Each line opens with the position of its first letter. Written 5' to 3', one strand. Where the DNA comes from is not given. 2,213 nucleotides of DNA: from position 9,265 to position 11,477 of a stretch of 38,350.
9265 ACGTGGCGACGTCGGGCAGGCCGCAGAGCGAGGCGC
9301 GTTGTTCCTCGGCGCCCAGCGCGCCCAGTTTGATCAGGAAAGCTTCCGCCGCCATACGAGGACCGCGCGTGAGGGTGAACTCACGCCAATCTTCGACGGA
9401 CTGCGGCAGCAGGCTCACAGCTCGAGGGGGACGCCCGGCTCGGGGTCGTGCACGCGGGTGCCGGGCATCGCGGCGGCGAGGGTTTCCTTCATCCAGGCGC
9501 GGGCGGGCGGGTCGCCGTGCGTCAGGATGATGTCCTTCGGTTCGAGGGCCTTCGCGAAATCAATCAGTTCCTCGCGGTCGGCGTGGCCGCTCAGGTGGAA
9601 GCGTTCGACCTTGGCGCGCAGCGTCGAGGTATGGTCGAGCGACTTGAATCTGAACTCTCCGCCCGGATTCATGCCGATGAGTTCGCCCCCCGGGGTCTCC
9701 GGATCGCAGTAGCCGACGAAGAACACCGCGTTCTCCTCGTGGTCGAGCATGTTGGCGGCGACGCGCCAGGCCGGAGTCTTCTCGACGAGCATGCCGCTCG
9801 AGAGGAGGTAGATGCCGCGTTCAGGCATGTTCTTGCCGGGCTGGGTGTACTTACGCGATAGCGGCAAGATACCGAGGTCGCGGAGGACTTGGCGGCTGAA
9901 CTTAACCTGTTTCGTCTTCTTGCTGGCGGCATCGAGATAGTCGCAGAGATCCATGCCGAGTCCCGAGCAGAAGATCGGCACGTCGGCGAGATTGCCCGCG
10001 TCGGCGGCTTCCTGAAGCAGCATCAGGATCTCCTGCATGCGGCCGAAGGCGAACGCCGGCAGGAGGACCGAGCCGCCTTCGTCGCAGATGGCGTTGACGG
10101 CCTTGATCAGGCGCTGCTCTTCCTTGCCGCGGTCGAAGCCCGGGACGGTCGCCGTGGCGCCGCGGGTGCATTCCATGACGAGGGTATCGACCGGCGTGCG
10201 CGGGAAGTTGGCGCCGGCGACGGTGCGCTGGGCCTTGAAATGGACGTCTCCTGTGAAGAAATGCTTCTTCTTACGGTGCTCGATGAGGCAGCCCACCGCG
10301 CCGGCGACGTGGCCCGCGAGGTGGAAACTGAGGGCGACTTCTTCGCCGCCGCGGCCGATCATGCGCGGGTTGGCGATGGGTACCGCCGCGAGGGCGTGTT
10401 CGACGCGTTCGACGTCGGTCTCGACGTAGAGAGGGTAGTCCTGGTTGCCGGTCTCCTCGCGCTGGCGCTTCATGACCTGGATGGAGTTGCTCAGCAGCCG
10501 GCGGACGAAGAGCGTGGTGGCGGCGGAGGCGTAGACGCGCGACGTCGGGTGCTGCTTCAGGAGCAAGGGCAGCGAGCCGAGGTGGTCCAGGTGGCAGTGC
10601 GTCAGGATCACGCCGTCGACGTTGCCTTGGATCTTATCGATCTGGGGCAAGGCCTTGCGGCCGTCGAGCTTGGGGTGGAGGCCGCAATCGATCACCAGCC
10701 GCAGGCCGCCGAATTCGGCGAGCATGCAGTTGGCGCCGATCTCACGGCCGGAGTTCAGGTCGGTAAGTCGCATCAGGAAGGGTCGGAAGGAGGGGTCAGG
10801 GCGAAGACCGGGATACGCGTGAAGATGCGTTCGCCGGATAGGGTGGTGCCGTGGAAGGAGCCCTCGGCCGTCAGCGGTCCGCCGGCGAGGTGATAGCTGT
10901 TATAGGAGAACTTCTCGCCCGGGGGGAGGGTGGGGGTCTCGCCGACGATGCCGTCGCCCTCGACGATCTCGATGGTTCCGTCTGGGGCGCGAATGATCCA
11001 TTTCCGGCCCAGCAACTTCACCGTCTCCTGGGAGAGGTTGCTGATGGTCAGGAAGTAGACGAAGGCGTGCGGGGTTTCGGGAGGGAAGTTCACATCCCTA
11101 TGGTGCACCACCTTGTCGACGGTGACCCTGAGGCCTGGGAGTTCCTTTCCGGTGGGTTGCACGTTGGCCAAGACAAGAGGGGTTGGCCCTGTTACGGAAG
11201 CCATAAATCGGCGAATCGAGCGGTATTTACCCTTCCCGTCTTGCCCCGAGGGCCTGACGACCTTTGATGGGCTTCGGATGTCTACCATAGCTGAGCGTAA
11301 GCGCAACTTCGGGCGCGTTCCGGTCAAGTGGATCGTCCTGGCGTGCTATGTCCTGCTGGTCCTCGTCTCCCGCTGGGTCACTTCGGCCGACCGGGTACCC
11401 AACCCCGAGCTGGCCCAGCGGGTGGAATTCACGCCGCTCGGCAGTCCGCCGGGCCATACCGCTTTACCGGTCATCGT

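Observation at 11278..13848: Single ORF fusing an alpha/beta-hydrolase fold, a DedA/VTT membrane domain and an ATP-grasp ligase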

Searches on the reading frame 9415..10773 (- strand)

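Call 19: search_protein_families(library=pfam, proteins=[window:9415-10773:-], max_evalue=0.001)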
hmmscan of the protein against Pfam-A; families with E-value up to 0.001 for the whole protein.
window:9415-10773:- (452 aa): 5 families
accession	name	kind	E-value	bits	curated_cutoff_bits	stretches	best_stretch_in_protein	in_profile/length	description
PF00753.33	Lactamase_B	-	1.1e-18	68.4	22.7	1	13-188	5-161/196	Metallo-beta-lactamase superfamily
PF07521.17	RMMBL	-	2e-13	50.6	21.6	1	385-439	4-58/63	Zn-dependent metallo-hydrolase RNA specificity domain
PF12706.13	Lactamase_B_2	-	2.6e-10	40.7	27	1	25-181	2-148/200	Beta-lactamase superfamily domain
PF16661.11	Lactamase_B_6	-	2.6e-09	37.2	27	1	20-191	3-176/193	Metallo-beta-lactamase superfamily domain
PF10996.14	Beta-Casp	-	7.6e-09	36.6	27.7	1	246-365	1-120/120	Beta-Casp domain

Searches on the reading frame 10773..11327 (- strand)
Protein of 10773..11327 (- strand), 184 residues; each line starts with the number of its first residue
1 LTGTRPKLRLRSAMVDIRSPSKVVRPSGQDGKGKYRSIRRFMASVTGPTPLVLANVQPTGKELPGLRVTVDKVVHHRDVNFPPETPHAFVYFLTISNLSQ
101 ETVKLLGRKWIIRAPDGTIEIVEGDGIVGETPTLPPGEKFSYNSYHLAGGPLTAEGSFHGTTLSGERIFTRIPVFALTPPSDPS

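Call 19: search_protein_families(library=pfam, proteins=[window:10773-11327:-], max_evalue=0.001)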
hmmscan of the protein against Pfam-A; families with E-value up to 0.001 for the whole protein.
window:10773-11327:- (184 aa): 1 family
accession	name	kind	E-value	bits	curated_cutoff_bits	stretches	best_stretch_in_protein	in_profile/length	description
PF04379.20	DUF525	-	7.5e-19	68.2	27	1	84-157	8-82/87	ApaG domain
